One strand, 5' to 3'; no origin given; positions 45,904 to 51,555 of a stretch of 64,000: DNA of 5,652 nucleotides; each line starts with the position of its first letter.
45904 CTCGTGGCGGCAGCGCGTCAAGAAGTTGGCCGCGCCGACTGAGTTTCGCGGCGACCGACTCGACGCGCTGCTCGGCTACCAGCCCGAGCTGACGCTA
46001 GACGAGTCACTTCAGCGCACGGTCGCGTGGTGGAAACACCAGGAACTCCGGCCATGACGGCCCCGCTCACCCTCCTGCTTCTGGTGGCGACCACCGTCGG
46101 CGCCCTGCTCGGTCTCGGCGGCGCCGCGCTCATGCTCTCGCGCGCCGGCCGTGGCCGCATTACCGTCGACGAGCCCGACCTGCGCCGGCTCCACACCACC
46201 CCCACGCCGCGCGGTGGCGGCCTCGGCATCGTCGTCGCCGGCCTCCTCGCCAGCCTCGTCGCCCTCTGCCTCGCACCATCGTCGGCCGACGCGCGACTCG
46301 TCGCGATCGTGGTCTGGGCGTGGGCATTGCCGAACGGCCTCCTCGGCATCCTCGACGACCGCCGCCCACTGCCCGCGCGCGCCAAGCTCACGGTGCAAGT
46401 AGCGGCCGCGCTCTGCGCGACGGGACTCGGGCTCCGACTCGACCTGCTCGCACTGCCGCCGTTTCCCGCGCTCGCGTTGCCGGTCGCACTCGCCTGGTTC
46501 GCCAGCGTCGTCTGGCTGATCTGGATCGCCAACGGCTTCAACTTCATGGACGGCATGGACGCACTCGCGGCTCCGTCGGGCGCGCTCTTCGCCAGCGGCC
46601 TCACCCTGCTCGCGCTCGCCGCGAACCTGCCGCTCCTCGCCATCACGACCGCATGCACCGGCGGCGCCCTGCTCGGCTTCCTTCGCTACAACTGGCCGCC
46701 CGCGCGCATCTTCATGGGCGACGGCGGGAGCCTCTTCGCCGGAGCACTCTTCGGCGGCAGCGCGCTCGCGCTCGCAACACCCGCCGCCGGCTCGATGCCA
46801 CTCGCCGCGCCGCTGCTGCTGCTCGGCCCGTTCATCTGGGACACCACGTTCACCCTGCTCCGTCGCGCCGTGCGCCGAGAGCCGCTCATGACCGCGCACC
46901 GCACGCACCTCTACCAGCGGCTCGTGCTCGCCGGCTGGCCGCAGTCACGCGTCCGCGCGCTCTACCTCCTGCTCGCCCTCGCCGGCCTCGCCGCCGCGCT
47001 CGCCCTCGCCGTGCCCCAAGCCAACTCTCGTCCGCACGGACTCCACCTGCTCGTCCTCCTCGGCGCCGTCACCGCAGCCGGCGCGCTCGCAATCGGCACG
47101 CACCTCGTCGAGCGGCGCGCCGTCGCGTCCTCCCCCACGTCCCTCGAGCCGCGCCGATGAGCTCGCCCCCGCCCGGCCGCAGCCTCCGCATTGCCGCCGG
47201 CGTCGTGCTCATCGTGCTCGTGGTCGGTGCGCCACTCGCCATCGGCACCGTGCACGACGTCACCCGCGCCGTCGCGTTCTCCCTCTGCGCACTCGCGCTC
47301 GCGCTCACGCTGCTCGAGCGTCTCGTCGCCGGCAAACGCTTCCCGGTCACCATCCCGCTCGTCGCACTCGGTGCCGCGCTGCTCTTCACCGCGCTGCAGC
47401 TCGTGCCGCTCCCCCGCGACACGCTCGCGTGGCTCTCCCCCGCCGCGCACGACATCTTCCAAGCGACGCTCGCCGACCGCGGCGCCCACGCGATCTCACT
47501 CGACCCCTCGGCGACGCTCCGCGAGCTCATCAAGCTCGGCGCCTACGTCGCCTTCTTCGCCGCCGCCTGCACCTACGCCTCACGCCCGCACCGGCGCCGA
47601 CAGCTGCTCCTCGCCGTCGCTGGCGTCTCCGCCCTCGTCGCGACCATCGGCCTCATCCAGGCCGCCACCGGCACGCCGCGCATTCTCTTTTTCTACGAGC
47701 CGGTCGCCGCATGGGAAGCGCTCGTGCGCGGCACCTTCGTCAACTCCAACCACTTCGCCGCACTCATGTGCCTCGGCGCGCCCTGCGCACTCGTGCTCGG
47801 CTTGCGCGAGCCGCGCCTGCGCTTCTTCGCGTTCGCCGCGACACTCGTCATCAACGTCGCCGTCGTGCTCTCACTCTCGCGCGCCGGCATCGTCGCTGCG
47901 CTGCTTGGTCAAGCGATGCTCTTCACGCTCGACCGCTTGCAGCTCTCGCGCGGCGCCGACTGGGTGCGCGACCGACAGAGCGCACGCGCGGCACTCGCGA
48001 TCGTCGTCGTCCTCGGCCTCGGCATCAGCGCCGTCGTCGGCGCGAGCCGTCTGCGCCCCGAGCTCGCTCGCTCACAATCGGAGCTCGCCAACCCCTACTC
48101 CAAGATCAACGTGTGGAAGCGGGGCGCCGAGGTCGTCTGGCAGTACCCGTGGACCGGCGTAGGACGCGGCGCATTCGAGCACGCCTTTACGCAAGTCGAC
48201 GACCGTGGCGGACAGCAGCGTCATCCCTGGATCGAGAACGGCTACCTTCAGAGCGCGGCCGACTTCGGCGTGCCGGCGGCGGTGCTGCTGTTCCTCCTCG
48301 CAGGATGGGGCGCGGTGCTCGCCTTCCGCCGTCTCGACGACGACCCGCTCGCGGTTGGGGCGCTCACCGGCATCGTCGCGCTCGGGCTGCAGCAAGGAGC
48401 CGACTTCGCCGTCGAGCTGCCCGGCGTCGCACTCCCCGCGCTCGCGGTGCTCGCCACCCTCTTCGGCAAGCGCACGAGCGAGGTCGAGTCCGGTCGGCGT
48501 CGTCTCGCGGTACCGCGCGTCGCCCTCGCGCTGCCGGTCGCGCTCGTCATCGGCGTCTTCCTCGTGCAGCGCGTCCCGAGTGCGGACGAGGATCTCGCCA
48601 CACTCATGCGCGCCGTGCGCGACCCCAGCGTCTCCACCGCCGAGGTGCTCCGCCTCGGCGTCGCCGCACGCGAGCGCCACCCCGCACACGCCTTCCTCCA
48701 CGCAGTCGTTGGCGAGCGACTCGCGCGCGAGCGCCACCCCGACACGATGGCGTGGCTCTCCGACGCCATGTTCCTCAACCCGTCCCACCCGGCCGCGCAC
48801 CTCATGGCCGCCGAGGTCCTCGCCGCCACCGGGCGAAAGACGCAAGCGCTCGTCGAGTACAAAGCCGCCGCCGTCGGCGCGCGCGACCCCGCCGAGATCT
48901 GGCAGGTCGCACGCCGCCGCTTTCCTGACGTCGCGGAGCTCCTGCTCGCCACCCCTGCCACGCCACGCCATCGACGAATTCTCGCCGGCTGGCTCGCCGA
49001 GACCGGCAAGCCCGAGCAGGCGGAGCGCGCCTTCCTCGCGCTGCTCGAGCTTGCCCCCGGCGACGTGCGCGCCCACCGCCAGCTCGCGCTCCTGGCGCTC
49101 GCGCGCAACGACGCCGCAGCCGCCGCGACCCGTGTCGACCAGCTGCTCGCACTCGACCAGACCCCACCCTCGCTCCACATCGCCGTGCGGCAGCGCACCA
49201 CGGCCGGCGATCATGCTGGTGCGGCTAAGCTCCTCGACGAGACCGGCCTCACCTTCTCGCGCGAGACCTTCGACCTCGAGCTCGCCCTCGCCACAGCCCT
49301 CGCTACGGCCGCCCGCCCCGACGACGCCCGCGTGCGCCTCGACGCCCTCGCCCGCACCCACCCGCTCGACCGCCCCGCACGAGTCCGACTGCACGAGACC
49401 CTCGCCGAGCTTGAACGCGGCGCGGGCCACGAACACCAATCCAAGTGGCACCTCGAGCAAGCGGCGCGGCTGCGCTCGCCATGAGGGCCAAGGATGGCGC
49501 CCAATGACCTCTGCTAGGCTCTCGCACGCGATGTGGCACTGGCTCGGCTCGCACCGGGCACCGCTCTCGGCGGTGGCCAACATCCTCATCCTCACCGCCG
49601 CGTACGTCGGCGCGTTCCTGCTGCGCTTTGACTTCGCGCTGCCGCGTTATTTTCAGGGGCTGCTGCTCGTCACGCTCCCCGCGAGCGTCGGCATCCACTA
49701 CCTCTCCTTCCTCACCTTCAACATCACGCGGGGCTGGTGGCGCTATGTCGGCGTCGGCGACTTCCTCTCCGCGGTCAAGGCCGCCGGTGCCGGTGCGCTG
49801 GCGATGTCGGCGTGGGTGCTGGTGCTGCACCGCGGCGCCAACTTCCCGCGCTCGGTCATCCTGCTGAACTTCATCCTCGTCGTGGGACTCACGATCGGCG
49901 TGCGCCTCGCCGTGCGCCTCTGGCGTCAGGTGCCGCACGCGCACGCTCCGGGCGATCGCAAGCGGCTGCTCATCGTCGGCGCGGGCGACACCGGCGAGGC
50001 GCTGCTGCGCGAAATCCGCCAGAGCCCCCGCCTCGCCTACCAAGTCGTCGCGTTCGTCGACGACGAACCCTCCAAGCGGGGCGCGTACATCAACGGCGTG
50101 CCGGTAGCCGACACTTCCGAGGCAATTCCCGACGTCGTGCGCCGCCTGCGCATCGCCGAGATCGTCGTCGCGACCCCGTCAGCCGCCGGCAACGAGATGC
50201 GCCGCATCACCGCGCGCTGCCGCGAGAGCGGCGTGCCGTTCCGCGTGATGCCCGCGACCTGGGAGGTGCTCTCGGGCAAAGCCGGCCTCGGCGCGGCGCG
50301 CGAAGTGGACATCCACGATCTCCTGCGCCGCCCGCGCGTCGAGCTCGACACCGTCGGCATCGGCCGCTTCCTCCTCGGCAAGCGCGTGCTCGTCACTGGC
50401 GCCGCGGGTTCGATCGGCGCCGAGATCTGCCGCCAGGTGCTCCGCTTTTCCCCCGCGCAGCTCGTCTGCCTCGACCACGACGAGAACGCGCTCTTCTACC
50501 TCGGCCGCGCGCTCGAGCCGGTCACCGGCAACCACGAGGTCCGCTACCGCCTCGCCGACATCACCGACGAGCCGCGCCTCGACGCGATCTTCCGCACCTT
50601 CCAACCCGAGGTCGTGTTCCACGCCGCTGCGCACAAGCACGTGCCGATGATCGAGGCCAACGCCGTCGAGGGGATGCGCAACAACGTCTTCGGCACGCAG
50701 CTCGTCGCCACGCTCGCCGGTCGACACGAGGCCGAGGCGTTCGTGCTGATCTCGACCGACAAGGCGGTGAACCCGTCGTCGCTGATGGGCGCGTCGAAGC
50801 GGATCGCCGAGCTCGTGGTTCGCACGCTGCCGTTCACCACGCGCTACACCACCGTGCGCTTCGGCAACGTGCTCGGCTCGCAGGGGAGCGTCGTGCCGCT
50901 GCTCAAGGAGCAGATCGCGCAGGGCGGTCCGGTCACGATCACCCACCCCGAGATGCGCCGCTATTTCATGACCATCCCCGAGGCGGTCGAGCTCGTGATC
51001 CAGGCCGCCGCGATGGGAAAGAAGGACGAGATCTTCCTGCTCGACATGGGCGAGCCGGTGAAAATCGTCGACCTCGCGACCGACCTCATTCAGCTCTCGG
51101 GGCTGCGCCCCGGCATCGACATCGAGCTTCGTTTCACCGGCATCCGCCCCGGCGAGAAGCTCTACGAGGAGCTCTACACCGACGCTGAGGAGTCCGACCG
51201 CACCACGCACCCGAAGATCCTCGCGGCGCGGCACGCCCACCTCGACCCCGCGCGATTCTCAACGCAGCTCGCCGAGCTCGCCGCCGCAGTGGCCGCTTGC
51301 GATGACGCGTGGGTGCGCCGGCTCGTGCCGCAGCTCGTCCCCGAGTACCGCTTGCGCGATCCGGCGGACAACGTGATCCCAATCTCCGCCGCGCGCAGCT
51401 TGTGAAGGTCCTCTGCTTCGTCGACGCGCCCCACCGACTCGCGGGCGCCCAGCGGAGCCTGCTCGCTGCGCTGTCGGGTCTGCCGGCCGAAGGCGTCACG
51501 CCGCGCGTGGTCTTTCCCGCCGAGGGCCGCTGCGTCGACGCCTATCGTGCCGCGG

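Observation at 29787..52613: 23-kb co-directional array physically joins a Glt/Nfs-like machine to a Wzx/Wzy polysaccharide pathway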

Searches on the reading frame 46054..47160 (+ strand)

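Call 7: search_protein_families(library=pfam, proteins=[window:46054-47160:+], max_evalue=0.01)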
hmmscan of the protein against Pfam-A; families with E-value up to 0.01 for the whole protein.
window:46054-47160:+ (368 aa): 1 family
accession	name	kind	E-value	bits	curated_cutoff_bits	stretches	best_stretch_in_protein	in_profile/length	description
PF00953.26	Glycos_transf_4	-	2.8e-33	115.6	27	1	86-239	3-158/160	Glycosyl transferase family 4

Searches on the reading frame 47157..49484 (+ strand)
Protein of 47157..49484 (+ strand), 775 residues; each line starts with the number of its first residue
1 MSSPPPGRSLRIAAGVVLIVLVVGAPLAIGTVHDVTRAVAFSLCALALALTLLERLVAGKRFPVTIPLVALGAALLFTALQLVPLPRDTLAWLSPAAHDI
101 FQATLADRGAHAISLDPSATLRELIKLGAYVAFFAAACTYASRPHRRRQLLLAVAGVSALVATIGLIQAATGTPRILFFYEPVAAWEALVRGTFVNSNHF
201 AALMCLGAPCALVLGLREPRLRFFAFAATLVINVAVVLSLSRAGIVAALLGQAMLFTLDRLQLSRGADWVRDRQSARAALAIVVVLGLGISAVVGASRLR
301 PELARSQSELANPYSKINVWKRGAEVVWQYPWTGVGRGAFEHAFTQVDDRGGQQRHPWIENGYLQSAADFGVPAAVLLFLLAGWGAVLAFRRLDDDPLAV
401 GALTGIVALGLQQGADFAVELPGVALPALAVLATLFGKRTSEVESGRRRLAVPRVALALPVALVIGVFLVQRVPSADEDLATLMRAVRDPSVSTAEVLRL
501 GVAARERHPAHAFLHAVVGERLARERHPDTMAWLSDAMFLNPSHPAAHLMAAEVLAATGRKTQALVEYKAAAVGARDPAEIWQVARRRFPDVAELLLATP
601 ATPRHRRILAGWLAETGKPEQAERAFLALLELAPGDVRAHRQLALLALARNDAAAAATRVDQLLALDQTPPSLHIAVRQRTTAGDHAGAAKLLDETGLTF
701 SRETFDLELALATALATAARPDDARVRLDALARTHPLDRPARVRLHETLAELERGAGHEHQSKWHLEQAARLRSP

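Call 7: search_protein_families(library=pfam, proteins=[window:47157-49484:+], max_evalue=0.01)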
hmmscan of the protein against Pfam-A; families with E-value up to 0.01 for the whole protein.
window:47157-49484:+ (775 aa): 5 families
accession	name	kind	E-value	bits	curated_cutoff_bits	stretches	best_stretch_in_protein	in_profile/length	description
PF04932.20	Wzy_C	-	2.3e-14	53.8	31.7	1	229-379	3-149/149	O-Antigen ligase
PF14559.12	TPR_19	-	1.6e-10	41.5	25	2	683-740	4-59/68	Tetratricopeptide repeat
PF13432.12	TPR_16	-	3.9e-07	30.8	32.7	1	615-664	9-58/65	Tetratricopeptide repeat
PF13428.12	TPR_14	-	1.2e-05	26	23.5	1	606-645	4-43/44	Tetratricopeptide repeat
PF07719.23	TPR_2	-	0.0022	18.4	27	0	612-636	10-34/34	Tetratricopeptide repeat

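Call 9: search_protein_families(library=ncbifam, proteins=[window:47157-49484:+], max_evalue=0.01)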
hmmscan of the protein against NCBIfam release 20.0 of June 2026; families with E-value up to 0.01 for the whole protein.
window:47157-49484:+ (775 aa): 5 families
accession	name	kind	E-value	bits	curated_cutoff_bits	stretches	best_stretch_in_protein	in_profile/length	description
TIGR00947.1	2A73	equivalog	3.6e-11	42.7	366.4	1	87-346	59-320/425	IctB family putative bicarbonate transporter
TIGR02917.1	PEP_TPR_lipo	equivalog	5.8e-08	31.1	312.2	1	616-771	410-561/899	XrtA/PEP-CTERM system TPR-repeat protein PrsT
NF052415.1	T3SS_chap_SctY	equivalog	9.7e-07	29.3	70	1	615-694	18-101/106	type III secretion apparatus assembly chaperone SctY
TIGR02521.1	type_IV_pilW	equivalog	7.6e-05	22.4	154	0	615-692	147-225/234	type IV pilus biogenesis/stability protein PilW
TIGR03097.1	PEP_O_lig_1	hypoth_equivalog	0.0015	17.5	188.1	1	195-339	165-298/408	putative O-glycosylation ligase, exosortase A system-associated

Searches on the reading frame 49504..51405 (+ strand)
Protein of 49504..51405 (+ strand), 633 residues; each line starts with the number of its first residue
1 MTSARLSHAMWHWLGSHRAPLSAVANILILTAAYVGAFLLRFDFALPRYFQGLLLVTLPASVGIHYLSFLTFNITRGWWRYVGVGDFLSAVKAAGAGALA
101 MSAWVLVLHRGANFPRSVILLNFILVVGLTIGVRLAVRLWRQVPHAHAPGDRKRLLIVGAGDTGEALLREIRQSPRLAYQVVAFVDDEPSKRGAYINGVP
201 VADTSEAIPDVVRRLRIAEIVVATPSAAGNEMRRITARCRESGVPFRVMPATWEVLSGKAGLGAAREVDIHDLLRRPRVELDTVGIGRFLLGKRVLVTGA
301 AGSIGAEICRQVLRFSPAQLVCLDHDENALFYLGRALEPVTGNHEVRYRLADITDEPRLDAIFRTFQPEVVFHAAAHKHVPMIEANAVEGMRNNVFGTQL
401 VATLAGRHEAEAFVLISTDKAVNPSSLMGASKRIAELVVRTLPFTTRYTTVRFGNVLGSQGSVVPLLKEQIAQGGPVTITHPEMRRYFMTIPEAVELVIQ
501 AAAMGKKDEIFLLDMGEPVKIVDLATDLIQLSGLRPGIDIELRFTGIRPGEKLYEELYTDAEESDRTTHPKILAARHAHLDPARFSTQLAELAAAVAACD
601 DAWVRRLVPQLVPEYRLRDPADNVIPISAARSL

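Call 7: search_protein_families(library=pfam, proteins=[window:49504-51405:+], max_evalue=0.01)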
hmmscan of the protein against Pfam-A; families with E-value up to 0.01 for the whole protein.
window:49504-51405:+ (633 aa): 13 families
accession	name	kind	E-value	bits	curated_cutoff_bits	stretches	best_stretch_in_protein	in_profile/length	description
PF02719.21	Polysacc_synt_2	-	6.2e-110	367.4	20.2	1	295-575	1-291/293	Polysaccharide biosynthesis protein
PF01370.27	Epimerase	-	1.3e-20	74.3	20.9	1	295-511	1-237/240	NAD dependent epimerase/dehydratase family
PF13727.12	CoA_binding_3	-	2.9e-19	70.2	25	1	108-250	39-175/175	CoA-binding domain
PF04321.23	RmlD_sub_bind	-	8.9e-14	51.7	27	1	294-462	2-157/287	RmlD substrate binding domain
PF16363.11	GDP_Man_Dehyd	-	5.3e-11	43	27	1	296-419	1-130/332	GDP-mannose 4,6 dehydratase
PF01073.25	3Beta_HSD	-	5.9e-08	32.5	22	1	296-426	1-124/280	3-beta hydroxysteroid dehydrogenase/isomerase family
PF07993.18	NAD_binding_4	-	2.4e-05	24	20.1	1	369-427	90-145/258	Male sterility protein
PF02629.25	CoA_binding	-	0.00064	20.9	22.3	1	153-228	4-77/97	CoA binding domain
PF00106.31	adh_short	-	0.00097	19.1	26.6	1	293-367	1-72/195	short chain dehydrogenase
PF08659.16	KR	-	0.0014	19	22.6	1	295-417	3-135/180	KR domain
PF01408.29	GFO_IDH_MocA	-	0.0016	19.6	24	1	154-232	2-78/120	Oxidoreductase family, NAD-binding Rossmann fold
PF02254.24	TrkA_N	-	0.002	18.9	23.8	0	156-230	2-76/116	TrkA-N domain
PF17836.7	PglD_N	-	0.0062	17.5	23.4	0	154-205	1-47/78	PglD N-terminal domain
